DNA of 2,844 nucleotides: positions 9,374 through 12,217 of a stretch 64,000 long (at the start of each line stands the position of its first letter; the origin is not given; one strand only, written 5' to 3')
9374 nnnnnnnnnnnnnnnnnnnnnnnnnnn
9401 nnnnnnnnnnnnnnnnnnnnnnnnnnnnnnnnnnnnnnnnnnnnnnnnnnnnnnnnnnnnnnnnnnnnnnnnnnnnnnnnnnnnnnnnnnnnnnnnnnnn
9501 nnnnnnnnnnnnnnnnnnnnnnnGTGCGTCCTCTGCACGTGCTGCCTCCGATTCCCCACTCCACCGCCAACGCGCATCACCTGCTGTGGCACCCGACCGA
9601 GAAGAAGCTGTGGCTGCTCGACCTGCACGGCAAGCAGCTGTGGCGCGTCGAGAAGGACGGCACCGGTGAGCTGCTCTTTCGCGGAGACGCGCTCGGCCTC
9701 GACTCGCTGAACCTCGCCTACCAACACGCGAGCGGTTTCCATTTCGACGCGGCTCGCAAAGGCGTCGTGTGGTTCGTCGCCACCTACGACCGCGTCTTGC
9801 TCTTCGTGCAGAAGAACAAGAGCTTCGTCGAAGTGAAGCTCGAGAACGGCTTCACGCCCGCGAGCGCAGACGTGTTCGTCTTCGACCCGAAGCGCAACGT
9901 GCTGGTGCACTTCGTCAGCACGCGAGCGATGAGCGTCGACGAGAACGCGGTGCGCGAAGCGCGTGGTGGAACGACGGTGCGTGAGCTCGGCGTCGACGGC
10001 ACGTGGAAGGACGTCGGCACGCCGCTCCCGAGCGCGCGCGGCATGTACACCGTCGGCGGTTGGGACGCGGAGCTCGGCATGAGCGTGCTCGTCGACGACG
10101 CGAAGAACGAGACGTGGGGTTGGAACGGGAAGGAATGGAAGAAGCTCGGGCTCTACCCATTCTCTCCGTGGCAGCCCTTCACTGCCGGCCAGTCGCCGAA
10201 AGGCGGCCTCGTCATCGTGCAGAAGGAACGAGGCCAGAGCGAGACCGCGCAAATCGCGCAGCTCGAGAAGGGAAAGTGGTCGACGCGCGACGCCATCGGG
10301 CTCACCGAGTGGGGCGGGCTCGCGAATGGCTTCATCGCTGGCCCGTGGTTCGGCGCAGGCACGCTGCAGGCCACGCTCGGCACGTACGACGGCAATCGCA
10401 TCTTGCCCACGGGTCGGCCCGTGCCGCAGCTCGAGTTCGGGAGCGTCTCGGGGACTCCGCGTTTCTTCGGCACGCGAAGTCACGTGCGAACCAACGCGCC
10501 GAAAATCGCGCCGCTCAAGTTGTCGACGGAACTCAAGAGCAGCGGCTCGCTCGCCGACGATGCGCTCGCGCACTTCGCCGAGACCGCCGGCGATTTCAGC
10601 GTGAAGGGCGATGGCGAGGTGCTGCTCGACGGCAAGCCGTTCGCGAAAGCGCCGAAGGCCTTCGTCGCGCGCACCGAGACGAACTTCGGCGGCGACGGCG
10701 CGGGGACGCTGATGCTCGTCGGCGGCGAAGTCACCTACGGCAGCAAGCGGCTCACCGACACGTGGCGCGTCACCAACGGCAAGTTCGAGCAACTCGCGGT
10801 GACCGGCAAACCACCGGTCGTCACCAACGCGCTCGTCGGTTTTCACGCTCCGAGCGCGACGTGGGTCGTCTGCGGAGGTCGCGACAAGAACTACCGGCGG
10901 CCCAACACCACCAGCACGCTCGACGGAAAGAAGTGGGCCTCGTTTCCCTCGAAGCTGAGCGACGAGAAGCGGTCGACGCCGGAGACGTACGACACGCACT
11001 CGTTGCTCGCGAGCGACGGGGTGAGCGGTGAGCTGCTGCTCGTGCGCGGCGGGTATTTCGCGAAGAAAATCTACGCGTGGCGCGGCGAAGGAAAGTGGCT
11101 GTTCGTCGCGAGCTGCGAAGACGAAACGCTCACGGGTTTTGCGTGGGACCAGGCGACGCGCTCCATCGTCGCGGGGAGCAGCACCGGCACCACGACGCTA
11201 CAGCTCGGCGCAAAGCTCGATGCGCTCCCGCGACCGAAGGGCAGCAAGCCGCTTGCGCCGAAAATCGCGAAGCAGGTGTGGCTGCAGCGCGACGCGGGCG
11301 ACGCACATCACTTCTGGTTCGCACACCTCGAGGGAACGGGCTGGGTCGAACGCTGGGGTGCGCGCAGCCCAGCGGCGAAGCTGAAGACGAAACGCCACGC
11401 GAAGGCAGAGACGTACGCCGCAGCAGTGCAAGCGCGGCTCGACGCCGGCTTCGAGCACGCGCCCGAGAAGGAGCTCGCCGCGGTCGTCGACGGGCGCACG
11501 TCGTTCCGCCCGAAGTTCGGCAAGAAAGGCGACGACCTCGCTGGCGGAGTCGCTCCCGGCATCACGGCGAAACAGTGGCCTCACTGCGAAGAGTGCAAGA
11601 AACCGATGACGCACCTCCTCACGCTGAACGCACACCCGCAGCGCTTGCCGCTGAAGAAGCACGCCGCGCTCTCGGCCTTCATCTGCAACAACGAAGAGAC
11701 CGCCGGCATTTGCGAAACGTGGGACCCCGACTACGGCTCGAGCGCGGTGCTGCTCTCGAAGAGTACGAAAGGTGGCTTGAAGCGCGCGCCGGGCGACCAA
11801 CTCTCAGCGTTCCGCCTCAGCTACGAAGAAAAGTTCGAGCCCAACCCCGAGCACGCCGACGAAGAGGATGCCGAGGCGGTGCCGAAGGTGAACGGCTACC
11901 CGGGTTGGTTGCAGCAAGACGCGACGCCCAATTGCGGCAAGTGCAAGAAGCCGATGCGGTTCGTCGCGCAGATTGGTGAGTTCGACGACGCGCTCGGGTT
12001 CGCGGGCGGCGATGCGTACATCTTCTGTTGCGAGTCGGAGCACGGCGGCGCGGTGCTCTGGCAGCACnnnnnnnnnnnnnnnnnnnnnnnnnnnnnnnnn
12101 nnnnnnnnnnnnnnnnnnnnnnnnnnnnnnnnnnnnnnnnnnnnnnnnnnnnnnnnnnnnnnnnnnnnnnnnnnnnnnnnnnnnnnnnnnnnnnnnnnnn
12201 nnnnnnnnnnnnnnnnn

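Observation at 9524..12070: Unusual Kelch-repeat + WGR + DUF1963 fusion protein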

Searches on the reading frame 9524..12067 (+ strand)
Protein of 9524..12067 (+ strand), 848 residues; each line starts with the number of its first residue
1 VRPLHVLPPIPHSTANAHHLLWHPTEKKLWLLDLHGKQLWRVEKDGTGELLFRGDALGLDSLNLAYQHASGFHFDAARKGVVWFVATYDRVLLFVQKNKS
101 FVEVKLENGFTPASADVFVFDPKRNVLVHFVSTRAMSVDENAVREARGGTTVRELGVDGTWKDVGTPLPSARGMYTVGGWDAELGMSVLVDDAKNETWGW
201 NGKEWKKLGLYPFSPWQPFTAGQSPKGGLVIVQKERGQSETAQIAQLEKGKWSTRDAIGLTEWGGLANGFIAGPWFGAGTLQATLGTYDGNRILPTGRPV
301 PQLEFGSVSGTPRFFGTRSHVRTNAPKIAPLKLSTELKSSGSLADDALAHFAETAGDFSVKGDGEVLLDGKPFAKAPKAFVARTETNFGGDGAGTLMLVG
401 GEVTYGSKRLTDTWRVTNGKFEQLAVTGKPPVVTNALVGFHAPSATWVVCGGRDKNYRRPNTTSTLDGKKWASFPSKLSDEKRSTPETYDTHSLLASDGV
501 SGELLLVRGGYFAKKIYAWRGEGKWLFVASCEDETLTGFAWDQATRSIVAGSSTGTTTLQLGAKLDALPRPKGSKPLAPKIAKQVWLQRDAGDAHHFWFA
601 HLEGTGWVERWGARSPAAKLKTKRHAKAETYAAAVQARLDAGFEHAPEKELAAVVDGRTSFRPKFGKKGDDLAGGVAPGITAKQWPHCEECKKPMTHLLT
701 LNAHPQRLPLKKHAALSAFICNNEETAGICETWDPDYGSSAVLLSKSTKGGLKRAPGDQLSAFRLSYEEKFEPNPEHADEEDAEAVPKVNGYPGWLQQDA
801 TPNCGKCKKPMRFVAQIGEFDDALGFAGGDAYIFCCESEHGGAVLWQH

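Call 3: search_protein_families(library=pfam, proteins=[window:9524-12067:+], max_evalue=1)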
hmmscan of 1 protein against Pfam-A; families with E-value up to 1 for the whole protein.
window:9524-12067:+ (848 aa): 2 families
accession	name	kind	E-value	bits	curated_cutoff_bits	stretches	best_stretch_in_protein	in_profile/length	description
PF24681.1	Kelch_KLHDC2_KLHL20_DRC7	-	0.058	13.1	50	1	395-496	10-111/221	KLHDC2/KLHL20/DRC7 Kelch-repeats domain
PF06293.20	Kdo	-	0.12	12.2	21.3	1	10-37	139-169/207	Lipopolysaccharide kinase (Kdo/WaaP) family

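Call 4: search_protein_families(library=ncbifam, proteins=[window:9524-12067:+], max_evalue=1)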
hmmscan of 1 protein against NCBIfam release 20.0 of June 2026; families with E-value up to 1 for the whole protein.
window:9524-12067:+ (848 aa): 0 families

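Call 6: find_homologous_proteins(query=window:9524-12067:+, max_evalue=0.001)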
Query window:9524-12067:+ (848 aa): 6 proteins with E <= 0.001 among 8000 candidates.
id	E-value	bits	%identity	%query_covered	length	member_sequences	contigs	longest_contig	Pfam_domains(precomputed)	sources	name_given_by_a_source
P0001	0.0e+0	1993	100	100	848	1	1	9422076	-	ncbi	ncbi:MAG: hypothetical protein QM817_30640 [Archangium sp.]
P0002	0.0e+0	1105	58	99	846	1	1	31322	PF24681.2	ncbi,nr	ncbi:MAG: hypothetical protein JNM17_29815 [Archangium sp.]|nr:hypothetical protein [Archangium sp.]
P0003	0.0e+0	1104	57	99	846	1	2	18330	PF24681.2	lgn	-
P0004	1.6e-192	660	41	100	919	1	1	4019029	-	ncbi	ncbi:MAG: hypothetical protein QM820_53225 [Minicystis sp.]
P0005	1.1e-104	370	39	64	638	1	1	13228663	-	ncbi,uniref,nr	ncbi:hypothetical protein [Nannocystis punicea]|uniref:Uncharacterized protein n=1 Tax=Nannocystis p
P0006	1.3e-92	330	49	22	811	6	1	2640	-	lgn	-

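Call 17: find_encoding_contigs(protein=P0004, flank=6000, max_places=3)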
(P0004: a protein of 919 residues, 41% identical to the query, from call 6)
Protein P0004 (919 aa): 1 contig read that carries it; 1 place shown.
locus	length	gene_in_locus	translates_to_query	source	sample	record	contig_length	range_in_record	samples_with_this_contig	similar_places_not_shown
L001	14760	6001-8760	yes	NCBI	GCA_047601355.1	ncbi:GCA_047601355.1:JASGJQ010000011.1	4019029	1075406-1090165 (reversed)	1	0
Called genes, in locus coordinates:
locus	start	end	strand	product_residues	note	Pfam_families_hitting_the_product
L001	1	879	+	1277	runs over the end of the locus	PF08487:VIT, PF13768:VWA_3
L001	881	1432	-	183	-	PF00155:Aminotran_1_2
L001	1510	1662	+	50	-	-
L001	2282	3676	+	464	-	PF01554:MatE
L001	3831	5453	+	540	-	PF02776:TPP_enzyme_N, PF00205:TPP_enzyme_M, PF02775:TPP_enzyme_C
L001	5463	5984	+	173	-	PF02789:Peptidase_M17_N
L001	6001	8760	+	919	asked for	-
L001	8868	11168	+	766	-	PF13320:GH123_cat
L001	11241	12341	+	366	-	-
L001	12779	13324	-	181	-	-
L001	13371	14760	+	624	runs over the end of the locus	-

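Call 24: predict_structure(alignment_id=A1)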
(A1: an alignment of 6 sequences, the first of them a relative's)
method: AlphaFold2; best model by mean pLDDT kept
length: 848 residues; sequences in the alignment: 6
mean_pLDDT: 68.6   pTM: 0.48
mean pLDDT of the five models: 68.6, 65.5, 64.0, 63.2, 60.9
residues with pLDDT >= 90: 97; 70-90: 397; 50-70: 156; < 50: 198
segments of 3 or more residues with pLDDT < 50: 1-17, 235-241, 258-286, 295-303, 318-342, 484-489, 572-580, 648-674, 725-738, 757-794, 796-798, 819-828
pLDDT, mean of each block of 10 residues (from residue 1): 34 47 79 76 66 75 65 86 83 87 87 83 90 78 84 90 85 69 89 81 89 59 76 51 75 67 35 30 48 49 64 57 39 37 62 84 87 91 87 88 76 91 88 87 89 74 89 89 52 81 83 81 90 75 88 72 85 39 73 72 83 64 83 78 60 25 27 59 69 72 64 77 53 44 69 54 42 32 34 49 73 59 46 74 63
secondary structure, 60 per line:
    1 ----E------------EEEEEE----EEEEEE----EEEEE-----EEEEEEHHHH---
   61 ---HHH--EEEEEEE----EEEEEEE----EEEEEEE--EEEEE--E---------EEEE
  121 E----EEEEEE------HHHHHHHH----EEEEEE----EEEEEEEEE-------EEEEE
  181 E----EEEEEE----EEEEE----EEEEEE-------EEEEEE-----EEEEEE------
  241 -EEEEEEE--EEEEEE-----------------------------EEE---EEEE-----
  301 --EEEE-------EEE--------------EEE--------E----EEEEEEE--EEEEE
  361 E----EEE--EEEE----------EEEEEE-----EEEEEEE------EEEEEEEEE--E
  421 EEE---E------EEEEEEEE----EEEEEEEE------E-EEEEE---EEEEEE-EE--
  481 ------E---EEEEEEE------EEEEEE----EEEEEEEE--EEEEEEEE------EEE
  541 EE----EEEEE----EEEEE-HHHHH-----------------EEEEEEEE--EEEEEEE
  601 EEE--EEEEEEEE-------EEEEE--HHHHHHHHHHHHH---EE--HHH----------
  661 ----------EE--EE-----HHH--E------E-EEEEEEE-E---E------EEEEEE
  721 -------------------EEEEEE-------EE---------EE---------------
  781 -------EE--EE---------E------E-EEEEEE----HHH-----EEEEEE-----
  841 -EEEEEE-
elements in order (helices of 4 or more, strands of 3 or more residues): E18-23 E28-33 E38-42 E48-53 H54-57 E69-75 E80-86 E91-97 E100-104 E117-121 E126-131 H138-145 E150-155 E160-168 E176-181 E186-191 E196-200 E205-210 E218-223 E229-234 E242-248 E251-256 E286-288 E292-295 E303-306 E314-316 E331-333 E347-353 E356-361 E366-368 E371-374 E385-390 E396-402 E409-417 E420-423 E434-441 E446-453 E462-466 E470-475 E491-497 E504-509 E514-521 E524-531 E538-542 E547-551 E556-560 H562-566 E584-591 E594-603 E606-613 E621-625 H628-640 E696-702 E715-720 E740-745 E812-817 E830-835 E842-847

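Call 26: search_protein_families(library=pfam, alignment_id=A4, max_evalue=0.01)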
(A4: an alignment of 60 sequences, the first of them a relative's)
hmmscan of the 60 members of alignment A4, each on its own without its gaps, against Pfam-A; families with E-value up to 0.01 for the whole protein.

A. member 1, P0001 (848 aa): 0 families

B. families by the number of members that match (of 60 scanned): 26 families (the first 25 are shown)
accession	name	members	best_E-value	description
PF05406.20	WGR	31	5.8e-20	WGR domain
PF09234.15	DUF1963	17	1e-14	Domain of unknown function (DUF1963)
PF24681.1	Kelch_KLHDC2_KLHL20_DRC7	15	2.2e-08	KLHDC2/KLHL20/DRC7 Kelch-repeats domain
PF13418.12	Kelch_4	4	7e-05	Galactose oxidase, central domain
PF14085.11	DUF4265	2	6.2e-22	Domain of unknown function (DUF4265)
PF25173.1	Beta-prop_WDR3_1st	2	1.5e-08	WDR3 first beta-propeller domain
PF25174.1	Beta-prop_THOC3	2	1.7e-07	THOC3 beta-propeller domain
PF25168.1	Beta-prop_WDR36-Utp21_2nd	2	3.1e-07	WDR36/Utp21 second beta-propeller domain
PF24814.1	WD40_Prp19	2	4e-07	Prp19 WD40 domain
PF00400.38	WD40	2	6.3e-06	WD domain, G-beta repeat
PF23414.1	Beta-prop_EML_2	2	1.2e-05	Echinoderm microtubule-associated protein second beta-propeller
PF25175.1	Beta-prop_WDR5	2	2.7e-05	WDR5 beta-propeller domain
PF04194.18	PDCD2_C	2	0.00033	Programmed cell death protein 2, C-terminal putative domain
PF23393.2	Beta-prop_WDR90_POC16_2nd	2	0.00035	WDR90/POC16, second beta-propeller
PF24981.1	Beta-prop_ATRN-LZTR1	2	0.00062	Attractin/LZTR1 beta-propeller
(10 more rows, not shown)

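Call 33: fold_search(model_id=the predicted structure, library=pdb)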
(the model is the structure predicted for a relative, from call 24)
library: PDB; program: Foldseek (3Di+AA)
matches with E <= 10: 1194; with E <= 0.001: 390
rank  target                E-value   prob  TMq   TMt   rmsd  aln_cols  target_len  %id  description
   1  8s9p_B                1.8e-11  1.00  0.20  0.19  18.6       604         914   13  1:1:1 agrin/LRP4/MuSK complex (released 2023-05-17)
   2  9bfu_A                2.5e-11  1.00  0.18  0.10  27.5       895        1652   10  Cryo-EM structure of Sevenless extracellular domain (composite map of the dimer, pH 4.6) (released 2025-01-29)
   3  8em7_A                4.4e-11  1.00  0.19  0.05  22.3       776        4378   12  Cryo-EM structure of LRP2 at pH 5.2 (released 2023-02-08)
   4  8jx8_B                1.7e-10  1.00  0.20  0.12  20.7       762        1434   12  rat megalin head (released 2024-06-19)
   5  9bfs_A                2.1e-10  1.00  0.19  0.11  27.3       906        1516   11  Cryo-EM structure of Sevenless extracellular domain (dimer, pH 6.6) (released 2025-01-29)
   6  9fqr_Hy               7.4e-10  1.00  0.20  0.23  24.4       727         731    9  96-nm repeat of axonemal doublet microtubules from bovine sperm (released 2025-03-26)
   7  6h16_A                7.7e-10  1.00  0.20  0.26  24.9       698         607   10  Structure of LRP6 P3E3P4E4 in complex with VHH L-P2-D07 (released 2019-01-30)
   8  4a0p_A                1.1e-09  1.00  0.19  0.26  24.4       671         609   10  Crystal structure of LRP6P3E3P4E4 (released 2011-10-26)
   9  7mq8_LN               1.3e-09  1.00  0.20  0.24  21.4       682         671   10  Cryo-EM structure of the human SSU processome, state pre-A1 (released 2021-09-22)
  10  2hye_A                2.8e-09  1.00  0.17  0.13  28.3       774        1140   10  Crystal Structure of the DDB1-Cul4A-Rbx1-SV5V Complex (released 2006-10-03)
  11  8j07_i5               3.1e-09  1.00  0.20  0.17  22.6       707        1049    8  96nm repeat of human respiratory doublet microtubule and associated axonemal complexes (released 2023-07-26)
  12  5v3o_A                3.1e-09  1.00  0.18  0.14  28.0       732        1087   10  Cereblon in complex with DDB1 and CC-220 (released 2017-05-03)
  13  9fjx_A                3.8e-09  1.00  0.19  0.15  27.0       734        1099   10  Crystal structure of human CRBN-DDB1 in complex with Lenalidomide (released 2025-01-29)
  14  9a40_C                5.4e-09  1.00  0.17  0.13  28.8       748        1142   10  model of Cullin4 (released 2024-09-18)
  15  8hme_E                5.9e-09  1.00  0.19  0.15  25.2       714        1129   11  head module state 1 of Tetrahymena IFT-A (released 2023-06-14)
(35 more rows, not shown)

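Call 34: find_related_loci(query=A1, collection=genome_contigs, flank=6000)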
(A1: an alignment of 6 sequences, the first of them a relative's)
Query A1 (848 aa) in genome_contigs; peptide patterns used: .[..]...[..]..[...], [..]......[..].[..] (x = any residue, [..] = any of these).
68 stretches matched a pattern; 5 encode a relative of the query (tblastn E <= 1e-3); 5 distinct loci.
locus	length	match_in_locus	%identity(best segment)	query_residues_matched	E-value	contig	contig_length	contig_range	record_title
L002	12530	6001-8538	58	6-848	0e+0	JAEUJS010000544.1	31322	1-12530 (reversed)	MAG: Archangium sp. isolate new MAG-75 k141_3476133, whole genome shotgun sequence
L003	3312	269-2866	34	8-847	5e-124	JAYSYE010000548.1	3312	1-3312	MAG: Deltaproteobacteria bacterium isolate GFS_13369 GFS_13369_547, whole genome shotgun sequence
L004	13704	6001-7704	39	8-549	8e-106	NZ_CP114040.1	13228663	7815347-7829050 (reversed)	Nannocystis punicea strain FL3 chromosome, complete genome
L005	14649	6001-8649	35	19-848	4e-143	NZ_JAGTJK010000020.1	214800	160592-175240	Polyangium jinanense strain SDU13 Scaffold20, whole genome shotgun sequence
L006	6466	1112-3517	49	7-848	4e-49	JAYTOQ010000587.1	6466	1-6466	MAG: Polyangiaceae bacterium isolate GFS_4138 GFS_4138_586, whole genome shotgun sequence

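Call 44: search_protein_families(library=padloc, proteins=[window:9524-12067:+], max_evalue=0.01)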
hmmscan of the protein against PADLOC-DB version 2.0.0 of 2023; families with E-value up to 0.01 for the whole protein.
window:9524-12067:+ (848 aa): 0 families
